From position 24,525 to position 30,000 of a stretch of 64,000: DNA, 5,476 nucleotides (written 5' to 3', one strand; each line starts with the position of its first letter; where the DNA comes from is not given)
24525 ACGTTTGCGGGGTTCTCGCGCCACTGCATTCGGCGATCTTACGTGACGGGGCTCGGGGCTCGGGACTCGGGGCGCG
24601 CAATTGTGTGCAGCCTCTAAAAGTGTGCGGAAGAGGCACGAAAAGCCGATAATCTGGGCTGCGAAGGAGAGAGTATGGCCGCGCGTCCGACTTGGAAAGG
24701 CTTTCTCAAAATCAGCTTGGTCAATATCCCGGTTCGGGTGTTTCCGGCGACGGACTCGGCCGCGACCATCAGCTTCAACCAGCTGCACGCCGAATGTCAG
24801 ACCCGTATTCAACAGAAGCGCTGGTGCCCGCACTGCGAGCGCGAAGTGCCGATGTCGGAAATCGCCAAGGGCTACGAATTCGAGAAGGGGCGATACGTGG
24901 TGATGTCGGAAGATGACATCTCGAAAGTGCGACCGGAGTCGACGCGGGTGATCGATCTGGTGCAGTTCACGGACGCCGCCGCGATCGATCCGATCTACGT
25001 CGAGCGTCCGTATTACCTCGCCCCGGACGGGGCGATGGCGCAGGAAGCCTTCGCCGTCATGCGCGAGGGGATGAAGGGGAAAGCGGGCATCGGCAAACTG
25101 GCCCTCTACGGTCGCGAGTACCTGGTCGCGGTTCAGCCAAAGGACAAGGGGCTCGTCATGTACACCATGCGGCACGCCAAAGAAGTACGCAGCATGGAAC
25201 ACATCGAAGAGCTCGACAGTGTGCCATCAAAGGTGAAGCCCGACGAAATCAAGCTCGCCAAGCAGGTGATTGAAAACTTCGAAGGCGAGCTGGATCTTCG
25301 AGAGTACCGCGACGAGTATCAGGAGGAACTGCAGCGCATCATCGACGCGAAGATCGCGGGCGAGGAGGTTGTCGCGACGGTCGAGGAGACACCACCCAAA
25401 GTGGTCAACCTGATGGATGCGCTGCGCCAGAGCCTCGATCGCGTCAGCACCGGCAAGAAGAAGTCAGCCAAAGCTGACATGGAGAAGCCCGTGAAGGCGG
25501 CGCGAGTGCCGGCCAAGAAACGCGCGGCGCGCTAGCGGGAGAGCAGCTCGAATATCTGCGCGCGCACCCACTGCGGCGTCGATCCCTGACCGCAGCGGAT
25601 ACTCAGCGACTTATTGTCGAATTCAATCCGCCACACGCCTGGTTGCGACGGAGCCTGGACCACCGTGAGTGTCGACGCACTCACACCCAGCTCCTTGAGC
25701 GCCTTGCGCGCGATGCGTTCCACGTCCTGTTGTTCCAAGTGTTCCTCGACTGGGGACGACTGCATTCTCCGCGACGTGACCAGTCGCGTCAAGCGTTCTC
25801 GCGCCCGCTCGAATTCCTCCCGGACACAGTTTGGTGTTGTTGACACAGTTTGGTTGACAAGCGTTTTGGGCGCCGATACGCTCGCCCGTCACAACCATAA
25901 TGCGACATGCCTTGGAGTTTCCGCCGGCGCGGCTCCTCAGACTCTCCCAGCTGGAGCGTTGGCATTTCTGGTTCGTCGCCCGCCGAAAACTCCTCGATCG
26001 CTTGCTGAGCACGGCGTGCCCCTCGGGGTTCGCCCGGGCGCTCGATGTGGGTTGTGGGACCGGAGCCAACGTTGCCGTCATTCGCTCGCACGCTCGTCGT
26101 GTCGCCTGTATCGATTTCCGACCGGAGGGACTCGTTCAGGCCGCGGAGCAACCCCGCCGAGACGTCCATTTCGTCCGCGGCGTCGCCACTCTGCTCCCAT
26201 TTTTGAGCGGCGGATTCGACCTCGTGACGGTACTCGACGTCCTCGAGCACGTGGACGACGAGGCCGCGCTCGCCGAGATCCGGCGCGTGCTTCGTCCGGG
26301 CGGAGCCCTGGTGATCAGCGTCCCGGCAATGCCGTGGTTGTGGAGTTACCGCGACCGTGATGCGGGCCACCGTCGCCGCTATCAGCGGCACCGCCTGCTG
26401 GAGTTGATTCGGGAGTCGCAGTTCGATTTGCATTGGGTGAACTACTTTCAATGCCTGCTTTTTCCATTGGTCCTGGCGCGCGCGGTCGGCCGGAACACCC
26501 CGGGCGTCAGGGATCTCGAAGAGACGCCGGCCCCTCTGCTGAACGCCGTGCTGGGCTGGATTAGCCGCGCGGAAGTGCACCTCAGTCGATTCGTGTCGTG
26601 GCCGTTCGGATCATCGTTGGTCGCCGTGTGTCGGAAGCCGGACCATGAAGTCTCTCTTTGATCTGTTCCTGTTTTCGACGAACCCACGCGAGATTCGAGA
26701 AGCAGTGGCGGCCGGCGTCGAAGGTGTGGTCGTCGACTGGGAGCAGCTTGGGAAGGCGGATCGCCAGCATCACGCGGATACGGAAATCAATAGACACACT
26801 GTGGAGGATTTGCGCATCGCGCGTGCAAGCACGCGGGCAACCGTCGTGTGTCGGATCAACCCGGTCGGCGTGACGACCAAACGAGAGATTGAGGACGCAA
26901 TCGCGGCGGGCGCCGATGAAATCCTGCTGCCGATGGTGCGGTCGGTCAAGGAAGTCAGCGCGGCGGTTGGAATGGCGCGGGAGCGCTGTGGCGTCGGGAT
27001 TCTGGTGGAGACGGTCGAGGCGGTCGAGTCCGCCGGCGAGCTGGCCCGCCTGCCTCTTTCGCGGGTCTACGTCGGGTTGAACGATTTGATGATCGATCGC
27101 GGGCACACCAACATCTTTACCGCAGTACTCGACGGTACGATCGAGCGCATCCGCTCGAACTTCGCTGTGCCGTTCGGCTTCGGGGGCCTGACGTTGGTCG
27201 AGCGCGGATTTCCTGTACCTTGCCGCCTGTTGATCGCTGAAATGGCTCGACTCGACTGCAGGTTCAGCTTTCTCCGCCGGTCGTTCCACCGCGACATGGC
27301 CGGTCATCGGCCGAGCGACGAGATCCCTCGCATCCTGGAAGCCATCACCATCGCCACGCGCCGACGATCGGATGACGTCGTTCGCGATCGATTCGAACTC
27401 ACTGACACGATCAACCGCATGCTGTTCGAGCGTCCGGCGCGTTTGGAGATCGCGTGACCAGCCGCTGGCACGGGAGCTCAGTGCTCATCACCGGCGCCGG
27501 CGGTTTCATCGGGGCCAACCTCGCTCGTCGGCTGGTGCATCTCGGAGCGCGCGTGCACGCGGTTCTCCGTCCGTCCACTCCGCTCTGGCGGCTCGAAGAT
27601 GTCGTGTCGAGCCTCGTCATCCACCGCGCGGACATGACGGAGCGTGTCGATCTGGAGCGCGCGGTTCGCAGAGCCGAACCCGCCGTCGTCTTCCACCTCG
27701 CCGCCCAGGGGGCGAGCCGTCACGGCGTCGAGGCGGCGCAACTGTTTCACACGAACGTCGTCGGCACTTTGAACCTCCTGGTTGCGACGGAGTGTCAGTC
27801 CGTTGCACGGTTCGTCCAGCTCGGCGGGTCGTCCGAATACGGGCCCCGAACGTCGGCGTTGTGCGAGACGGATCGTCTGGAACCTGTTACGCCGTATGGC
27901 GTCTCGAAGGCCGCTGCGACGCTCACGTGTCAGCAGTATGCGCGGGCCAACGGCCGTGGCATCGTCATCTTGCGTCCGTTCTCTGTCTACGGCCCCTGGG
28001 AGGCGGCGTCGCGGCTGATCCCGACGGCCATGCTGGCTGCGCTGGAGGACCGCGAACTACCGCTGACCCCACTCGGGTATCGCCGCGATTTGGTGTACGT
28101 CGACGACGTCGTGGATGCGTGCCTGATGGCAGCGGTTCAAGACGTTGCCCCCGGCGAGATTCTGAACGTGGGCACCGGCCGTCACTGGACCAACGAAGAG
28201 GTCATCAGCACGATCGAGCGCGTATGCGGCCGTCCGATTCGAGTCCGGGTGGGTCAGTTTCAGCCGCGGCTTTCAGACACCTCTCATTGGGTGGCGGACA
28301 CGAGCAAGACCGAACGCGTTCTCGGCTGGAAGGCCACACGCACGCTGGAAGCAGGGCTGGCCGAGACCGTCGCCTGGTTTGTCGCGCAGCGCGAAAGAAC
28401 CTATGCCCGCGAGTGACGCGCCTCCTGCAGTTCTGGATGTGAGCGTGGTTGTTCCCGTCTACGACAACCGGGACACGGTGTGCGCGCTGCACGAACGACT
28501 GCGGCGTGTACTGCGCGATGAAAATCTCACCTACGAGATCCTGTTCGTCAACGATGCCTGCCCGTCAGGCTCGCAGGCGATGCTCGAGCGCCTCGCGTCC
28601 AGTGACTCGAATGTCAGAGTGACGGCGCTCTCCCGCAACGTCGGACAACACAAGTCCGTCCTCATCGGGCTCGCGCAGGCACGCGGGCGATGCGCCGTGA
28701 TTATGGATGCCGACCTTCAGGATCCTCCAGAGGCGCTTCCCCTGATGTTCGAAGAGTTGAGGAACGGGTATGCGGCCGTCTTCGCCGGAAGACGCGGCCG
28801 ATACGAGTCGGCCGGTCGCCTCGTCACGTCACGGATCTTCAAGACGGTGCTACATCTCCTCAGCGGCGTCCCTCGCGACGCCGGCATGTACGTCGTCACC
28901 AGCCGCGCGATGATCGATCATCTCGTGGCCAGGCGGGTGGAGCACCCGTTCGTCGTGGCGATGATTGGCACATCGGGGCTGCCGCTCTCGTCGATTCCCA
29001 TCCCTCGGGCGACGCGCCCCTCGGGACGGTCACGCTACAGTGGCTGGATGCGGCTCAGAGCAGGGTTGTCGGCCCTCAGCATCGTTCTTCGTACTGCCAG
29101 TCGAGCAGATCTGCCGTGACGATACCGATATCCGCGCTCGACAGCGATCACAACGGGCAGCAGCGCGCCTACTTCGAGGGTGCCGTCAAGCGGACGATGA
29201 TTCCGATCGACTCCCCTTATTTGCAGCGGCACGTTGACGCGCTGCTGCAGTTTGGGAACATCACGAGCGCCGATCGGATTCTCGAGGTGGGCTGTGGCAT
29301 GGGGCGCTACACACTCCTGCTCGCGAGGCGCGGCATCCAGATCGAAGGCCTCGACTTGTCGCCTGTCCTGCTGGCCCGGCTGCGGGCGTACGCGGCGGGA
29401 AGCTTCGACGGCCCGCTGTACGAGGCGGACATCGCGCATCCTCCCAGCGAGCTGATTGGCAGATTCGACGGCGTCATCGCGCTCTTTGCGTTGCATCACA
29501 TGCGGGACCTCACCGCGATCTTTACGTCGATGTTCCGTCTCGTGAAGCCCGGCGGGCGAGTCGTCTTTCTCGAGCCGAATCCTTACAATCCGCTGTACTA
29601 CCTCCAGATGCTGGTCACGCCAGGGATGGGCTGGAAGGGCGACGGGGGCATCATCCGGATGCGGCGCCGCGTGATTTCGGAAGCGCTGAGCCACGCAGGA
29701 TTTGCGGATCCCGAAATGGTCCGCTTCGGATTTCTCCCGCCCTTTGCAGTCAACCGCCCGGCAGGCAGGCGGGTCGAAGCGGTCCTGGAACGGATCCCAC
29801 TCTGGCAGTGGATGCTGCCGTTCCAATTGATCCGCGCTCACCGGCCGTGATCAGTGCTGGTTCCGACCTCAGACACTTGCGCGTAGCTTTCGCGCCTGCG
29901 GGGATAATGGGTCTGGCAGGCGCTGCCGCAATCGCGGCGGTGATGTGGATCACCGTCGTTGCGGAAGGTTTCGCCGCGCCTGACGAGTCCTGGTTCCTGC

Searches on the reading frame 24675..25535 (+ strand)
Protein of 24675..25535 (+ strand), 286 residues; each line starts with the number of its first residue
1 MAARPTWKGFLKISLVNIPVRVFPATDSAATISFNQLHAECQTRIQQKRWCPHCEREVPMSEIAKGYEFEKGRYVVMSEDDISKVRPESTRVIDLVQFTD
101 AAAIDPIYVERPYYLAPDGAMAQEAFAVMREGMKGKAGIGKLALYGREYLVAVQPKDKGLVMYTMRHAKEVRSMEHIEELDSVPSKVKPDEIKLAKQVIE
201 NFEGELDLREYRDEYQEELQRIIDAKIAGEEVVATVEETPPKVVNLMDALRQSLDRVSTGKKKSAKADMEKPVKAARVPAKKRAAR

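Call 68: search_protein_families(library=ncbifam, proteins=[window:24675-25535:+], max_evalue=0.01)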
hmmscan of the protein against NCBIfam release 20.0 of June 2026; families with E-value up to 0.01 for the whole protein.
window:24675-25535:+ (286 aa): 1 family
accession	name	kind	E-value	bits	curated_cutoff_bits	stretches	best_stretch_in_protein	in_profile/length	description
TIGR02772.2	Ku_bact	equivalog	2e-84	283.1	150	1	4-254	1-259/259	non-homologous end joining protein Ku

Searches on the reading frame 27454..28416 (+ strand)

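Call 12: search_protein_families(library=ncbifam, proteins=[window:27454-28416:+], max_evalue=0.01)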
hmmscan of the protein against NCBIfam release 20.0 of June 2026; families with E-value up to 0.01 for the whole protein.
window:27454-28416:+ (320 aa): 61 families (the best 25 are shown)
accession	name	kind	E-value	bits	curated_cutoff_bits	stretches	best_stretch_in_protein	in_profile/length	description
TIGR01181.1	dTDP_gluc_dehyt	equivalog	1.9e-41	142.2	365.1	1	10-314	2-316/321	dTDP-glucose 4,6-dehydratase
TIGR04180.1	EDH_00030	hypoth_equivalog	5.5e-39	134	475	1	10-295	1-295/297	NAD-dependent 4,6-dehydratase LegB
TIGR01179.1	galE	equivalog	2.9e-33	115.1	262.3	2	10-181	2-179/332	UDP-glucose 4-epimerase GalE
NF007490.0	PRK10084.1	subfamily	1.6e-29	103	649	2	136-314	155-339/361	dTDP-glucose 4,6-dehydratase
NF007582.0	PRK10217.1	equivalog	4.2e-29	101.7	698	1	10-312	4-334/355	dTDP-glucose 4,6-dehydratase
TIGR02622.1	CDP_4_6_dhtase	equivalog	9e-24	84.2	278.45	1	5-311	2-332/352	CDP-glucose 4,6-dehydratase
TIGR02197.1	heptose_epim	equivalog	9.4e-23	80.8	274.6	1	10-311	1-315/316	ADP-glyceromanno-heptose 6-epimerase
TIGR03466.1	HpnA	hypoth_equivalog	4e-22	78.5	367.65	1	9-262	2-250/327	hopanoid-associated sugar epimerase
NF052578.1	StrlDmthSdmBMthl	equivalog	1.5e-19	70.9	600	1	10-261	3-248/328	sterol demethylase protein SdmB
NF047922.1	GDPFucSynFcl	equivalog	7.3e-19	68.3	500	1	57-314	35-306/308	GDP-L-fucose synthase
NF011728.1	PRK15181.1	equivalog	3.8e-17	62.3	760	1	10-317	18-345/348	Vi polysaccharide biosynthesis UDP-N-acetylglucosaminuronic acid C-4 epimerase TviC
NF007956.0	PRK10675.1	subfamily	3.4e-16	59.3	394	2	211-309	231-329/338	UDP-glucose 4-epimerase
NF042423.1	oxyalk_red_Shew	equivalog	1e-15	57.7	580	1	8-232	9-226/331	2-alkyl-3-oxoalkanoate reductase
TIGR01472.1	gmd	equivalog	6.7e-15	55.1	415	1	10-252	3-262/342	GDP-mannose 4,6-dehydratase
NF042422.1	oxyalk_red_OleD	equivalog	6.3e-14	52.1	580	1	10-235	3-222/329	2-alkyl-3-oxoalkanoate reductase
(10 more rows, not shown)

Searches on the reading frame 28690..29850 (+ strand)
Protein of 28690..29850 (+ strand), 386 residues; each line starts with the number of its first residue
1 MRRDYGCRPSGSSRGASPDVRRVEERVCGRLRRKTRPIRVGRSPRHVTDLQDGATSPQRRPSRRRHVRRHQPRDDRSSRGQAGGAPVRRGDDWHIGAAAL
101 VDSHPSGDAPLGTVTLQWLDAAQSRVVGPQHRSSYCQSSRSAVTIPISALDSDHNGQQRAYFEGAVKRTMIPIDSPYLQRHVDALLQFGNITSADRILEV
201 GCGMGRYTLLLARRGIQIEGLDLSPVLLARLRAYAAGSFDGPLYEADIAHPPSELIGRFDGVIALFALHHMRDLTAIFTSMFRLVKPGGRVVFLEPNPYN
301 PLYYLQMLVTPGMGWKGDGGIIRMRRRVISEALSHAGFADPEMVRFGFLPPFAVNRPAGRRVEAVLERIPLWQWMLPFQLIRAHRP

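Call 12: search_protein_families(library=ncbifam, proteins=[window:28690-29850:+], max_evalue=0.01)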
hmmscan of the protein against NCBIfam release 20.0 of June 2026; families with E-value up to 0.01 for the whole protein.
window:28690-29850:+ (386 aa): 34 families (the best 25 are shown)
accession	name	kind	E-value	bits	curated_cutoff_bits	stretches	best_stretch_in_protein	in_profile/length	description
NF045667.1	MTase_DVU1556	equivalog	1.3e-12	47.6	155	1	182-292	11-118/213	DVU_1556 family methyltransferase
NF043040.1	corrin_prot_MT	hypoth_equivalog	4.7e-12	45.8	180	1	193-293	41-147/216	corrinoid protein-associated methyltransferase CpaM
NF007610.0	PRK10258.1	equivalog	8.2e-10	38.4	342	1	178-293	26-138/251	malonyl-ACP O-methyltransferase BioC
NF041820.1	daptide_MTase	equivalog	3.9e-09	36.3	175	1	187-250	31-98/243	daptide-type RiPP biosynthesis methyltransferase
TIGR01983.1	UbiG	equivalog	5.6e-09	35.6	102.95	1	173-293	28-151/228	bifunctional 2-polyprenyl-6-hydroxyphenol methylase/3-demethylubiquinol 3-O-methyltransferase UbiG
TIGR02072.1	BioC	equivalog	1.7e-07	31.3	184.95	1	192-293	33-132/244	malonyl-ACP O-methyltransferase BioC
TIGR02021.1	BchM-ChlM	equivalog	3.3e-06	26.7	158.9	1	192-277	53-139/218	magnesium protoporphyrin IX methyltransferase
TIGR02752.1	MenG_heptapren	equivalog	8.2e-06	25.5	419.85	1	186-297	38-153/231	demethylmenaquinone methyltransferase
NF001243.0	PRK00216.1-4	equivalog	1.2e-05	24.8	235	1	186-297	40-155/237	demethylmenaquinone methyltransferase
NF038261.1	rhodoquin_RquA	equivalog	1.4e-05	25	175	1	190-309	46-172/218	rhodoquinone biosynthesis methyltransferase RquA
NF001241.0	PRK00216.1-2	equivalog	2.2e-05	24.2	327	1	188-295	46-149/231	demethylmenaquinone methyltransferase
NF041536.1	ArsM_DUF2284_UU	exception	2.4e-05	22.9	575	1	187-293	70-180/459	arsenite methyltransferase/DUF2284 domain selenoprotein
TIGR01934.1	MenG_MenH_UbiE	subfamily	2.5e-05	23.7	158.35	1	192-298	38-146/223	ubiquinone/menaquinone biosynthesis methyltransferase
NF045649.1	2X_seleno_MduS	exception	2.6e-05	23.4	380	1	194-236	42-84/338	methyltransferase domain-containing selenoprotein MduS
NF041537.1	ArsM_AhpD_UU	exception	3.8e-05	22.6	510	1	187-293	70-180/345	arsenite methyltransferase/AhpD domain selenoprotein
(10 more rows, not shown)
